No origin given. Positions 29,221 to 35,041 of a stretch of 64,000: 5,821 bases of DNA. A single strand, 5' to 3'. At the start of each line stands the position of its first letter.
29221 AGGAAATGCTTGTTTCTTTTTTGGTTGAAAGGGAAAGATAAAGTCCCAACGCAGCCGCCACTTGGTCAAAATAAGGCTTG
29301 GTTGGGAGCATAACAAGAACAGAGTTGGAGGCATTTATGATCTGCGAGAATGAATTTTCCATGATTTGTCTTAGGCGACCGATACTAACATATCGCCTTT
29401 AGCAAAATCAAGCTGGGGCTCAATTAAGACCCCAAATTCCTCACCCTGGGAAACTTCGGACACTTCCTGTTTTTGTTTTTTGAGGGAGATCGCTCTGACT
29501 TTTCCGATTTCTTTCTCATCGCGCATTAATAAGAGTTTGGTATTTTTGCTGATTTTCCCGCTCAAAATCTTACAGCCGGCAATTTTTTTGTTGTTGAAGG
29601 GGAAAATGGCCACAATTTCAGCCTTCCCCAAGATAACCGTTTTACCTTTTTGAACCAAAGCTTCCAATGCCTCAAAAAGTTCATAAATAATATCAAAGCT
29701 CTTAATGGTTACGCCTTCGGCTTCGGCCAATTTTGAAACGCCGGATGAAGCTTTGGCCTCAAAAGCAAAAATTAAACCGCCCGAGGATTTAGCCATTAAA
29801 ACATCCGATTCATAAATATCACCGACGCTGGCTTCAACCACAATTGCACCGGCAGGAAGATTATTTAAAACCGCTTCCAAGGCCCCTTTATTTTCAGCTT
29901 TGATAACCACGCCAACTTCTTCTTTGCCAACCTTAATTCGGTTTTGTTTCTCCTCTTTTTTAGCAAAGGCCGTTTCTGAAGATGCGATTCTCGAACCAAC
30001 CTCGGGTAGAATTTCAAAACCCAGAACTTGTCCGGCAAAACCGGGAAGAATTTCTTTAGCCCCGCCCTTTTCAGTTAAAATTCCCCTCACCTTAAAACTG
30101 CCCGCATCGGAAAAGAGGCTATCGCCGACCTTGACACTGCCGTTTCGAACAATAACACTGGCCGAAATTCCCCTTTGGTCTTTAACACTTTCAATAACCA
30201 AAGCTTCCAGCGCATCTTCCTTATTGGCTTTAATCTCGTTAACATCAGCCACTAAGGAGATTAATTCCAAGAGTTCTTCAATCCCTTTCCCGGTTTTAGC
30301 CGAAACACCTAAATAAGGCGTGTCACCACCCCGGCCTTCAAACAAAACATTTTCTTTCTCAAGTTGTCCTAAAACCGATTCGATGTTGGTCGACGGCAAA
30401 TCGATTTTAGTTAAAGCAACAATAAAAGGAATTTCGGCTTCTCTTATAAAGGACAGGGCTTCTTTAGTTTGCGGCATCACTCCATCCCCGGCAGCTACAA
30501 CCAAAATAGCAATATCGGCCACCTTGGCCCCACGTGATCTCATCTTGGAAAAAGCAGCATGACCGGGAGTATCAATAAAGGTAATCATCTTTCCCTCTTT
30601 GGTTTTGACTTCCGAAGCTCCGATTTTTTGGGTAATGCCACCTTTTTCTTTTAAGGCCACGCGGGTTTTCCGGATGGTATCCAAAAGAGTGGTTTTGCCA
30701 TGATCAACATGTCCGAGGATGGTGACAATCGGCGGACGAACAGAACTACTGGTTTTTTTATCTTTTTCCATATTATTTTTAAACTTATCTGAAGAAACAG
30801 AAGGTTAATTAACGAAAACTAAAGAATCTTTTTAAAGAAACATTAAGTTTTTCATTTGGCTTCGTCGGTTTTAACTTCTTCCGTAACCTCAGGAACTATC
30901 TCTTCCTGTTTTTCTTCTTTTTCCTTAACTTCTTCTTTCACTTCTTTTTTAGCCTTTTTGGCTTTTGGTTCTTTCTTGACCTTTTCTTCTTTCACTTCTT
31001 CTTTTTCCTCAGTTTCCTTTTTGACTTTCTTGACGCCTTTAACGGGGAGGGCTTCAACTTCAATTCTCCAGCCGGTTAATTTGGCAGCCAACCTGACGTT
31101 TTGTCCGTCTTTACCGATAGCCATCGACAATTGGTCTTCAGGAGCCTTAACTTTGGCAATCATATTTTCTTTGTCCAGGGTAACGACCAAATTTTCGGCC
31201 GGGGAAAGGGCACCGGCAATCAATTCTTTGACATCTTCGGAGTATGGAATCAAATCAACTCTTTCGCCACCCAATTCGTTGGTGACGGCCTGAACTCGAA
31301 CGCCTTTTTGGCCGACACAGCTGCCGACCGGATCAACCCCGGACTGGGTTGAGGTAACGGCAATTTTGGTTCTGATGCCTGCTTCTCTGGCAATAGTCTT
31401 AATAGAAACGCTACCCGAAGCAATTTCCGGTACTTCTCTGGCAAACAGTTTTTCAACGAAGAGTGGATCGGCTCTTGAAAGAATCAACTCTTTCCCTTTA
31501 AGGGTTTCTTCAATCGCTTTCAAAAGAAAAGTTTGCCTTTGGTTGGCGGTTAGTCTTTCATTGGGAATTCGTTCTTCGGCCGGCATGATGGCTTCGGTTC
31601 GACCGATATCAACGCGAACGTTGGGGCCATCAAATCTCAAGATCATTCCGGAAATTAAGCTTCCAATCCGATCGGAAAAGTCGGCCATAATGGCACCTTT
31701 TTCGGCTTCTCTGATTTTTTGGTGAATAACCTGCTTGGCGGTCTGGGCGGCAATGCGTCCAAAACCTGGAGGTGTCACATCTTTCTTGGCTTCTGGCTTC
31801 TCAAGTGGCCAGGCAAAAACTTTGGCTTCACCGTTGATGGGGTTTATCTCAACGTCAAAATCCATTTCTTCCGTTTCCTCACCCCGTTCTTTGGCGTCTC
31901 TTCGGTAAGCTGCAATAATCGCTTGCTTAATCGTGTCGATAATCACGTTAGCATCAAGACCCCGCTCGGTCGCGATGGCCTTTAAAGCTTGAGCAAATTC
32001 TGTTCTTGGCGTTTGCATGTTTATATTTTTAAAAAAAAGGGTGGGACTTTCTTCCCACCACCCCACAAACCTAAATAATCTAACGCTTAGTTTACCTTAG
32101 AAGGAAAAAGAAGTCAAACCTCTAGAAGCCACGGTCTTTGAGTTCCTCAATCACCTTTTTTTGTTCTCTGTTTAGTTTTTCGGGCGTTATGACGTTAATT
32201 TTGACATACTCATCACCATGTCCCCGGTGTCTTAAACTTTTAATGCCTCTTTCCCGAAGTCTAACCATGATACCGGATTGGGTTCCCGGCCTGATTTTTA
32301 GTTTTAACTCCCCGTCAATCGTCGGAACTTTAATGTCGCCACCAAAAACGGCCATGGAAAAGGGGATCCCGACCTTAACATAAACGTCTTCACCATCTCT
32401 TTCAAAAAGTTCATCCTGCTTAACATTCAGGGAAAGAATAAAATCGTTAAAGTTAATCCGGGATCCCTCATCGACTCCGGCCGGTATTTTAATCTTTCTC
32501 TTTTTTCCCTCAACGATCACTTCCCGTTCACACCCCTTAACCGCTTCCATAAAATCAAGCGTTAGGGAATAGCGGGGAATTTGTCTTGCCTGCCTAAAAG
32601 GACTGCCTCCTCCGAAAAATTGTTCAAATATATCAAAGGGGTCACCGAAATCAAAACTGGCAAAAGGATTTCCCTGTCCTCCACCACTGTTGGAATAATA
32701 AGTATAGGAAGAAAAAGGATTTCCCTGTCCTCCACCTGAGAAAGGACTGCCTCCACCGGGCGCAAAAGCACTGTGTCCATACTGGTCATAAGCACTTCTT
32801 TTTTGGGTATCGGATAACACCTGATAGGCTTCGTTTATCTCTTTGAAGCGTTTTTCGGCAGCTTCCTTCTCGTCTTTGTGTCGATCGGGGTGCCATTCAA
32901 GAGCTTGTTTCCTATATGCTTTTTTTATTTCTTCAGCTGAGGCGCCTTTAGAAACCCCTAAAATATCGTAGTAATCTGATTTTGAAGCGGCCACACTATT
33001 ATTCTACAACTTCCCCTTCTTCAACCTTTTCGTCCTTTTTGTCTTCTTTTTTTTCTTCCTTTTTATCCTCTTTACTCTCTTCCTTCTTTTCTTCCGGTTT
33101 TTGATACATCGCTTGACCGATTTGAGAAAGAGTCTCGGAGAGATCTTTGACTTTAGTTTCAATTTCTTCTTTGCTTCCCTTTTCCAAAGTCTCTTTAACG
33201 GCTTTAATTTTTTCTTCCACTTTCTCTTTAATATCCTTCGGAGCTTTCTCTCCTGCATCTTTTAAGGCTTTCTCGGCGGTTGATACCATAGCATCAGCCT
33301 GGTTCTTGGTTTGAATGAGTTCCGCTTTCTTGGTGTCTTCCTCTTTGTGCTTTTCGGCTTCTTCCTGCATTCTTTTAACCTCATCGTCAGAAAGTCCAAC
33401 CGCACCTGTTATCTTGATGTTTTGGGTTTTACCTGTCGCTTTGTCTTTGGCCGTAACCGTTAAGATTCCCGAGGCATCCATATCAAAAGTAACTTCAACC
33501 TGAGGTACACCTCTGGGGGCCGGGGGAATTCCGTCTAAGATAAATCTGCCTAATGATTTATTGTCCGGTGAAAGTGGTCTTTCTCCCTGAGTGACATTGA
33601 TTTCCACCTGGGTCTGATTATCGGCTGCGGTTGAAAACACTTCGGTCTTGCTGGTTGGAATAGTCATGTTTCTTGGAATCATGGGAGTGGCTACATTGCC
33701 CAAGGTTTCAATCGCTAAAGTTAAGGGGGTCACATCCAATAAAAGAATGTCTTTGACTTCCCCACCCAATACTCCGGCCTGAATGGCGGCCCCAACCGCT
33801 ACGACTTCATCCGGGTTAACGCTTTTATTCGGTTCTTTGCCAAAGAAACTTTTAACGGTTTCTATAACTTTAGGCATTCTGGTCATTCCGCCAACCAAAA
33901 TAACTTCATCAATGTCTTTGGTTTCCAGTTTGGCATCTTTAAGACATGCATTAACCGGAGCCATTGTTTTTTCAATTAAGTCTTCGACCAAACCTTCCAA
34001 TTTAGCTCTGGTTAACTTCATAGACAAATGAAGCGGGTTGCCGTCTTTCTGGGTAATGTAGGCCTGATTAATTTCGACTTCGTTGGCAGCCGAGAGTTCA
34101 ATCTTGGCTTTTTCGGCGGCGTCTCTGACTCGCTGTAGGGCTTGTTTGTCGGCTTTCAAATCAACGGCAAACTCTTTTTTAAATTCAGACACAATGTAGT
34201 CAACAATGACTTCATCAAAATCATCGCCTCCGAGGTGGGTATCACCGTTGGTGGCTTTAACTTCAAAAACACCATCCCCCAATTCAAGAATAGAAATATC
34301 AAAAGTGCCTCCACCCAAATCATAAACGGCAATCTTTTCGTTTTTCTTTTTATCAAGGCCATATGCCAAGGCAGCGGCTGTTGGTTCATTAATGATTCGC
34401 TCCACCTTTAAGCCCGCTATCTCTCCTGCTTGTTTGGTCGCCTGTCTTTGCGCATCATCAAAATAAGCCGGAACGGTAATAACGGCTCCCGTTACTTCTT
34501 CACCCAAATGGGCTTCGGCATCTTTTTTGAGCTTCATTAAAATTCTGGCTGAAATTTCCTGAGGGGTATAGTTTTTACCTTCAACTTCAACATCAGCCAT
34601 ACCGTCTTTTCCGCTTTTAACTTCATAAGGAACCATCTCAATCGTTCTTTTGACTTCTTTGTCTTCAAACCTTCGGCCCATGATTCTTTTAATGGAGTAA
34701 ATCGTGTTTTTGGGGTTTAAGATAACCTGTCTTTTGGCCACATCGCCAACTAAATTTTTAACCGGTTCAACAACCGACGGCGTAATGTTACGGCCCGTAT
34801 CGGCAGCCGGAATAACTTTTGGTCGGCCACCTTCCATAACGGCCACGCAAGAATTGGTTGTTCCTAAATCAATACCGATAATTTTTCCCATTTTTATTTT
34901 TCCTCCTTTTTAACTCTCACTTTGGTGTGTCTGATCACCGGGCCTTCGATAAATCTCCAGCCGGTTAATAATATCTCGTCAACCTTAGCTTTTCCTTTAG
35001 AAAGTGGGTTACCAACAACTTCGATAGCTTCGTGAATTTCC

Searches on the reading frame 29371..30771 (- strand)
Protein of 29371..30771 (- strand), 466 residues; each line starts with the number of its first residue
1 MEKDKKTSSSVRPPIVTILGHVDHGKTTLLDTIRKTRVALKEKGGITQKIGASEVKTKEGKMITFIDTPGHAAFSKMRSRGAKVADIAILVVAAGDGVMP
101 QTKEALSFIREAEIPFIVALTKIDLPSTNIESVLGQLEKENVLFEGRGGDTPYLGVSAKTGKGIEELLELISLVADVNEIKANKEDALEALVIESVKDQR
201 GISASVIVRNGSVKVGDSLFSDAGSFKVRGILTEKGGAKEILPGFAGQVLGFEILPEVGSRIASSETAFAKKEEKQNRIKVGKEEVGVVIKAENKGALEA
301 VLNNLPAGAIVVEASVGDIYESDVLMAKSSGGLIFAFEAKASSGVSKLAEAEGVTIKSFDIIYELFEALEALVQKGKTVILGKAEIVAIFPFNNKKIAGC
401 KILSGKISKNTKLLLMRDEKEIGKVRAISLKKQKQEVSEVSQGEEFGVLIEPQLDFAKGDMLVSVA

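Call 17: search_protein_families(library=pfam, proteins=[window:29371-30771:-], max_evalue=0.01)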
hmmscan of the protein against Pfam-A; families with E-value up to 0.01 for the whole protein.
window:29371-30771:- (466 aa): 13 families
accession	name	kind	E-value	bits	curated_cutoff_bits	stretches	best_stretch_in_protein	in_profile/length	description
PF00009.33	GTP_EFTU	-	4.6e-39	134.4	26.5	1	15-172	5-183/188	Elongation factor Tu GTP binding domain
PF11987.13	IF-2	-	1.4e-20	73.8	27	1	271-369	11-116/117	Translation-initiation factor 2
PF01926.29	MMR_HSR1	-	5.5e-12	46.2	21.9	1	16-122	2-113/113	50S ribosome-binding GTPase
PF22042.2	EF-G_D2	-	2.2e-08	34.5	27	1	189-263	3-82/84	Elongation factor G domain 2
PF03144.31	GTP_EFTU_D2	-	3.2e-07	31.1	30.3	1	397-450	3-58/73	Elongation factor Tu domain 2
PF03029.23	ATP_bind_1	-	1.1e-05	25.7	27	1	55-192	86-231/240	Conserved hypothetical ATP binding protein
PF14578.12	GTP_EFTU_D4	-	2.8e-05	24.4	23.8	1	389-462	12-85/86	Elongation factor Tu domain 4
PF03193.22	RsgA_GTPase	-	0.00025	21.4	30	0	86-171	24-104/174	RsgA GTPase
PF02421.24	FeoB_N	-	0.00055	19.9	27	1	16-169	3-154/156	Ferrous iron transport protein B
PF10662.15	PduV-EutP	-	0.00087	19.5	21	1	16-171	4-141/143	Ethanolamine utilisation - propanediol utilisation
PF00071.28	Ras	-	0.0014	18.6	21.6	1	17-171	3-156/162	Ras family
PF08477.19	Roc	-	0.0025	18.5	27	1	16-124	2-119/119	Ras of Complex, Roc, domain of DAPkinase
PF09439.16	SRPRB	-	0.0025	17.7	25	1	14-75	4-60/178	Signal recognition particle receptor beta subunit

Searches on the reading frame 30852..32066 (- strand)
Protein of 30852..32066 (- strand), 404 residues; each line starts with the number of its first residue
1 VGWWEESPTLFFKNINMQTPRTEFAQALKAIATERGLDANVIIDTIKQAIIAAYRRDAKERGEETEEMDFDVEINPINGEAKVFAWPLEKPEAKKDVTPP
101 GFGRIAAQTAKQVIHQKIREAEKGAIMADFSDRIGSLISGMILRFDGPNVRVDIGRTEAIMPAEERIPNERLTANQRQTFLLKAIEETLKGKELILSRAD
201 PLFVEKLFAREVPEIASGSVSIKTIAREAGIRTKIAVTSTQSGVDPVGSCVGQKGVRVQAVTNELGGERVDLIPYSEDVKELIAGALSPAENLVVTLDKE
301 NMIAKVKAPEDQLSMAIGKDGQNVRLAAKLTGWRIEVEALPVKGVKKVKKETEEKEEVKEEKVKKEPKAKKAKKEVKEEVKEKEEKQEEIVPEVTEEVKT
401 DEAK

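Call 17: search_protein_families(library=pfam, proteins=[window:30852-32066:-], max_evalue=0.01)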
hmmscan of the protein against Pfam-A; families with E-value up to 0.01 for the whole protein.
window:30852-32066:- (404 aa): 3 families
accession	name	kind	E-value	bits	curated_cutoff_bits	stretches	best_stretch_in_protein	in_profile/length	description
PF13184.12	KH_5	-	5.9e-25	87.6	27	1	229-292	1-64/69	NusA-like KH domain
PF08529.16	NusA_N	-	1.7e-17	64.2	23.8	2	23-85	1-57/119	NusA N-terminal domain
PF23095.1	KH_NusA_C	-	1.5e-05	25.3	34.2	1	310-340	7-37/59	Transcription termination/antitermination protein NusA, KH domain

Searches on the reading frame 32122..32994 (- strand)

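Call 17: search_protein_families(library=pfam, proteins=[window:32122-32994:-], max_evalue=0.01)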
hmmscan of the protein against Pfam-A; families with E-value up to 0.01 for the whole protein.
window:32122-32994:- (290 aa): 2 families
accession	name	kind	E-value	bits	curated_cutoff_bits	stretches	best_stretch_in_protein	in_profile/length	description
PF01556.23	DnaJ_C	-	3.6e-31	108.7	26.6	1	141-271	2-152/152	DnaJ C terminal domain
PF00226.36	DnaJ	-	1e-28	99.6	27.8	1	7-70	1-63/63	DnaJ domain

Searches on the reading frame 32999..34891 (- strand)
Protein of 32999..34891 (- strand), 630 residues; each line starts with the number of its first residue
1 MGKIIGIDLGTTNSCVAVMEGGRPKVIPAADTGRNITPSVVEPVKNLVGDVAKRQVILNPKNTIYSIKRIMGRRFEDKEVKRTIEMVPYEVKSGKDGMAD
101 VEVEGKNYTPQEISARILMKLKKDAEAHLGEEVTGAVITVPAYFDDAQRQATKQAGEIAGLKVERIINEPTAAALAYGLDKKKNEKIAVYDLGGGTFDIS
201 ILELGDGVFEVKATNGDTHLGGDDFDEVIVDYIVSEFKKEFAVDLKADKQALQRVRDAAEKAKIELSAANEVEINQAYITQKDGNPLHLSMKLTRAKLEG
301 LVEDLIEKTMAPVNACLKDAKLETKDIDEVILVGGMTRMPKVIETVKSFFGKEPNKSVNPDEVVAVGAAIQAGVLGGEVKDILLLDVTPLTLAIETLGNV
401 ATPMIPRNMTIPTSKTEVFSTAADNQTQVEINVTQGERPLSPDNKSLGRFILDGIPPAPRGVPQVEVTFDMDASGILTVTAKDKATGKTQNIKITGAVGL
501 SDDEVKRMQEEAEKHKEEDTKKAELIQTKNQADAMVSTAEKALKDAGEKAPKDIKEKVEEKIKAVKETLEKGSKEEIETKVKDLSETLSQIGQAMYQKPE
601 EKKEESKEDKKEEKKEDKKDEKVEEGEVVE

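Call 17: search_protein_families(library=pfam, proteins=[window:32999-34891:-], max_evalue=0.01)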
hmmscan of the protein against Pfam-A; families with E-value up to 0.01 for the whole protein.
window:32999-34891:- (630 aa): 3 families
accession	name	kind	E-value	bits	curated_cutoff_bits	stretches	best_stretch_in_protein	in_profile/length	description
PF00012.26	HSP70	-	1.4e-250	833.1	20.6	1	4-597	1-599/599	Hsp70 protein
PF06723.19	MreB_Mbl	-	3.3e-15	56.2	27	1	118-370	78-317/327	MreB/Mbl protein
PF02782.22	FGGY_C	-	0.0049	17.1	27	0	298-374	120-196/198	FGGY family of carbohydrate kinases, C-terminal domain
